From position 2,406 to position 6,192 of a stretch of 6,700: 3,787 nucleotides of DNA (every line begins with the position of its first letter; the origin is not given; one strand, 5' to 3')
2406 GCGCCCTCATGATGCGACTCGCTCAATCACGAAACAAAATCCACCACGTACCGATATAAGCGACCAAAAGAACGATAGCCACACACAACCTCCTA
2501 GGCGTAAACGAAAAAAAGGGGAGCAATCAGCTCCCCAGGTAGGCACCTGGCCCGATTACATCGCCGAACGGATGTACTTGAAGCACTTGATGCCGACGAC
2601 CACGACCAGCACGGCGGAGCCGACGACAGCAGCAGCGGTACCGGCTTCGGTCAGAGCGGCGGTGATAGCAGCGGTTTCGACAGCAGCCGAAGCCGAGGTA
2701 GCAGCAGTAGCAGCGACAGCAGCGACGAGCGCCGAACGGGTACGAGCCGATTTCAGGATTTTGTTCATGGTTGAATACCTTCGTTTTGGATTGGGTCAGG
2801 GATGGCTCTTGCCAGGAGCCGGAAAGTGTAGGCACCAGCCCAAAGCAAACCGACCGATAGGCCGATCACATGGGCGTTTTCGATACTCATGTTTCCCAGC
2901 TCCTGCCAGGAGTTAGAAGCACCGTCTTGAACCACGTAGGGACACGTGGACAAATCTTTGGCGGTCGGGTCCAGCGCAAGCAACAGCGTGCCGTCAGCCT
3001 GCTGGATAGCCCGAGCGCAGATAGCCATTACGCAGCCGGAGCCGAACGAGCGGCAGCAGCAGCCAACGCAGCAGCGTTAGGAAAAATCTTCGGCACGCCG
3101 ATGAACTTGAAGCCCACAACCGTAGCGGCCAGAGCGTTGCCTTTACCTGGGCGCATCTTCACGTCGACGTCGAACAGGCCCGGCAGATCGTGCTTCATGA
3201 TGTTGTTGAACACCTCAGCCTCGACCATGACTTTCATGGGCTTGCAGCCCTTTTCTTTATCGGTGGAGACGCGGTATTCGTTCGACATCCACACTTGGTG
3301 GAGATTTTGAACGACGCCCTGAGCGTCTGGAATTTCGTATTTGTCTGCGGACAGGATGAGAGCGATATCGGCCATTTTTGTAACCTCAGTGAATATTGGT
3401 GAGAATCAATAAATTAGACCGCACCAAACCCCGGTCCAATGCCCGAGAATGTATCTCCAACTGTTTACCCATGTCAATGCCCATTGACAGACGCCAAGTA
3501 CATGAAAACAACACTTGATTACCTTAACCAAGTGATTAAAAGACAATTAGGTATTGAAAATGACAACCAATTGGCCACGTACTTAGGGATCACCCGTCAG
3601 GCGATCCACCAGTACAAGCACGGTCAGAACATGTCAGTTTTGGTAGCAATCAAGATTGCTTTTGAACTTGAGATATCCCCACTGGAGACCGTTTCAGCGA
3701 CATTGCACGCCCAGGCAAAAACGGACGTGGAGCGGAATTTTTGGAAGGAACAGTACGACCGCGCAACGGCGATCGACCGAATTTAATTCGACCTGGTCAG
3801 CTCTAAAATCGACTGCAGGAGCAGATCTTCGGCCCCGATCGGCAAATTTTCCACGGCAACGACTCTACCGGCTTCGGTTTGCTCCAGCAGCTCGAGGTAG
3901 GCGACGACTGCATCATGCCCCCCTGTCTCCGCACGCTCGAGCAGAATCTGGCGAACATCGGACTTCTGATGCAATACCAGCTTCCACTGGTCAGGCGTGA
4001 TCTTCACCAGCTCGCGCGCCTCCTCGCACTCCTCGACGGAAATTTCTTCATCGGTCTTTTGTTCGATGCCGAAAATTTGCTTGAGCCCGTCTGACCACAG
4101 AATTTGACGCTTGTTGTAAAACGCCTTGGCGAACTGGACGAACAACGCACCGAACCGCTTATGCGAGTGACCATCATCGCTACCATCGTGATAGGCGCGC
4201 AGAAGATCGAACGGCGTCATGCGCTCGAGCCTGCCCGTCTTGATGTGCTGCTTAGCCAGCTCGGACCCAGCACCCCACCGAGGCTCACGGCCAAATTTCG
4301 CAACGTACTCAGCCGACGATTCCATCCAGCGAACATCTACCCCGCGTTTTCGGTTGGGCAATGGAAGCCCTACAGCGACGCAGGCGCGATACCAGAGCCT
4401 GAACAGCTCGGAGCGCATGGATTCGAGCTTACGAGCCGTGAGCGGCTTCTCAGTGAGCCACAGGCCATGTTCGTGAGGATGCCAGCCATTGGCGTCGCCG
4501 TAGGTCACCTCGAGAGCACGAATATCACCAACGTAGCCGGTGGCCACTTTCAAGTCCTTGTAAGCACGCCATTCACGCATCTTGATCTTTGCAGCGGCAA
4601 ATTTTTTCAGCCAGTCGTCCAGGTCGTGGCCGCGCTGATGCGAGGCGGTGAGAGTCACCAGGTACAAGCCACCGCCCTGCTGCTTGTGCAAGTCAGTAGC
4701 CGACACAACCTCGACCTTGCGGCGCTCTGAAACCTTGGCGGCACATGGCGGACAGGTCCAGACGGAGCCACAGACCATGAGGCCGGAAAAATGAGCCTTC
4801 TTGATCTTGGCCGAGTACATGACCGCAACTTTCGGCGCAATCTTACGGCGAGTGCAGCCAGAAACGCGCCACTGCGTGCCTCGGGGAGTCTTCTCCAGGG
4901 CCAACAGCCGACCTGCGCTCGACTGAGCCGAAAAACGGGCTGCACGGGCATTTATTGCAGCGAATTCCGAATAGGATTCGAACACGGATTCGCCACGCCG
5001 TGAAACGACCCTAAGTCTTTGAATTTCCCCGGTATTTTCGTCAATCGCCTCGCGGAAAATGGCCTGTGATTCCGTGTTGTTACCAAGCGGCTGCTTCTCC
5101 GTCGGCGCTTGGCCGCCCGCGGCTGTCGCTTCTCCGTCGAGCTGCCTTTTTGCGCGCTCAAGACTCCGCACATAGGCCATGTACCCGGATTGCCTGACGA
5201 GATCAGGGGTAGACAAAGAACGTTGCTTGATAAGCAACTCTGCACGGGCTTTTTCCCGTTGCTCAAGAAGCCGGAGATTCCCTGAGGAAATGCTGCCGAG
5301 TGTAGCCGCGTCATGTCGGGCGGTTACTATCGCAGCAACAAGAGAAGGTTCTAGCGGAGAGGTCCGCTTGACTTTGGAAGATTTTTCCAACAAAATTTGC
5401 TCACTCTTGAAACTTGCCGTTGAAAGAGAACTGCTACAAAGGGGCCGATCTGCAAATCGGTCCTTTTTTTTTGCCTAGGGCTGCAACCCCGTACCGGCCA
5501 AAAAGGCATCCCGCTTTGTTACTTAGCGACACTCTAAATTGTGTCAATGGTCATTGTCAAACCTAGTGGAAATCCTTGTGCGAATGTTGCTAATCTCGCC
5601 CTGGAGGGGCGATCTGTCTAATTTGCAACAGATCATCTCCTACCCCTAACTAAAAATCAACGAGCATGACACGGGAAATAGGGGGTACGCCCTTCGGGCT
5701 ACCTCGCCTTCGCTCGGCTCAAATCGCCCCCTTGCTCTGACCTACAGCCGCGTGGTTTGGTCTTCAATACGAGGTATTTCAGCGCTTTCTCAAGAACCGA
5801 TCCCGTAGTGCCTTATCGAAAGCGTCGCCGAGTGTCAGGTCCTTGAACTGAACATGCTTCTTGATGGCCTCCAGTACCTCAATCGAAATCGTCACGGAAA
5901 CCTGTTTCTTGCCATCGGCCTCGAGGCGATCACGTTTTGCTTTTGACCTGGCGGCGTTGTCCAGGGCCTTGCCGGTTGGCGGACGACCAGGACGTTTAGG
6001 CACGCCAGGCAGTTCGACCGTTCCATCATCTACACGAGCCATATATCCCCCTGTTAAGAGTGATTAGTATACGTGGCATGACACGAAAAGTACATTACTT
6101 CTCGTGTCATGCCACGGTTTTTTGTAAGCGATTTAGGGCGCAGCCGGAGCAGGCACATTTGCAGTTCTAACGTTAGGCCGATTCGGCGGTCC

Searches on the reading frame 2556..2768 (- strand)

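Call 69: search_protein_families(library=phrogs, proteins=[window:2556-2768:-], max_evalue=0.001)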
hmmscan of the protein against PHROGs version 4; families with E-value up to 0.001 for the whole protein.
window:2556-2768:- (70 aa): 2 families
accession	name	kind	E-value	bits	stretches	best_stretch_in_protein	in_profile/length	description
phrog_2374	-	unknown function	1.1e-12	48.7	1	8-70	11-73/74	-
phrog_7106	-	head and packaging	6.3e-11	43.5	1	2-69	5-71/72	major head protein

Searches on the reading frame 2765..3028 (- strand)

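Call 69: search_protein_families(library=phrogs, proteins=[window:2765-3028:-], max_evalue=0.001)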
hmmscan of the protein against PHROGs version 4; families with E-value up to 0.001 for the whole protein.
window:2765-3028:- (87 aa): 1 family
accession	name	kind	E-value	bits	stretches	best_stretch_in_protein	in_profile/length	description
phrog_4644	-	tail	2.6e-09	38.1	1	7-76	3-66/71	tail protein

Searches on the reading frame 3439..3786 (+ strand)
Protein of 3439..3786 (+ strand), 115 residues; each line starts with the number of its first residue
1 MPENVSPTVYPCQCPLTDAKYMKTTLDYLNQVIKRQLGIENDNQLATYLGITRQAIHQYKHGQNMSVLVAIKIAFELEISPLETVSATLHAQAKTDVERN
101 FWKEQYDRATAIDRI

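Call 69: search_protein_families(library=phrogs, proteins=[window:3439-3786:+], max_evalue=0.001)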
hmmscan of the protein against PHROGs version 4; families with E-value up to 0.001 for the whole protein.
window:3439-3786:+ (115 aa): 3 families
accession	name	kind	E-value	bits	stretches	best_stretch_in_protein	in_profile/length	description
phrog_4441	-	DNA, RNA and nucleotide metabolism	9.2e-14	52.5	1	22-107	2-87/98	HTH DNA binding protein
phrog_638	-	transcription regulation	1.8e-12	48.3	1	23-111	2-90/145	transcriptional regulator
phrog_34897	-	unknown function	7.3e-07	29.7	1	32-112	10-91/279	-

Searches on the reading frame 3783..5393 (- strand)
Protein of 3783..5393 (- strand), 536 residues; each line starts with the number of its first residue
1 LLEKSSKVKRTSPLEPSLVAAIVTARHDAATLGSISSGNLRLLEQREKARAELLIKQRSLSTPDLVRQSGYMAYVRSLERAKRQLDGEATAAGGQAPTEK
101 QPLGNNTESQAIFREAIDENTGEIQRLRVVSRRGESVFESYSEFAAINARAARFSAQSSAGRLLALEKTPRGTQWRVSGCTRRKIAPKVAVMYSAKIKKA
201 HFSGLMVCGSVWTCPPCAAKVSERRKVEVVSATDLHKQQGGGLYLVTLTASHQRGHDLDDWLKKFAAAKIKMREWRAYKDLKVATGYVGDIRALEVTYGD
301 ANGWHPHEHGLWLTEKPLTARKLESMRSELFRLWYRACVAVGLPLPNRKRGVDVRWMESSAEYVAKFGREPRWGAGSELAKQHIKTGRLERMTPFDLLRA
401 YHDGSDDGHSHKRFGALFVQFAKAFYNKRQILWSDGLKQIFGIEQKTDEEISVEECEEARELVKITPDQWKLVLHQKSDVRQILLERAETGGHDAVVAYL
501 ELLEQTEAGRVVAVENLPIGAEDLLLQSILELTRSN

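Call 69: search_protein_families(library=phrogs, proteins=[window:3783-5393:-], max_evalue=0.001)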
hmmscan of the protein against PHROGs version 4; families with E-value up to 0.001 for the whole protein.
window:3783-5393:- (536 aa): 1 family
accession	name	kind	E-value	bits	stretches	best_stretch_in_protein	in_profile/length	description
phrog_11698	-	unknown function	2.2e-69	235.5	1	149-506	25-375/394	-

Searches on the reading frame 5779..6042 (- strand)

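Call 69: search_protein_families(library=phrogs, proteins=[window:5779-6042:-], max_evalue=0.001)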
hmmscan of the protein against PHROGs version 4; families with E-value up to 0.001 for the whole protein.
window:5779-6042:- (87 aa): 3 families
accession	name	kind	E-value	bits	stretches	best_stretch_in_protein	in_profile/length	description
phrog_6334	-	unknown function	2.6e-07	32.1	1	5-83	6-89/93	-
phrog_10506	-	unknown function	3.1e-05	25.1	1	6-64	7-66/205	-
phrog_9651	-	unknown function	0.00015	22.6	1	5-56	6-59/237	-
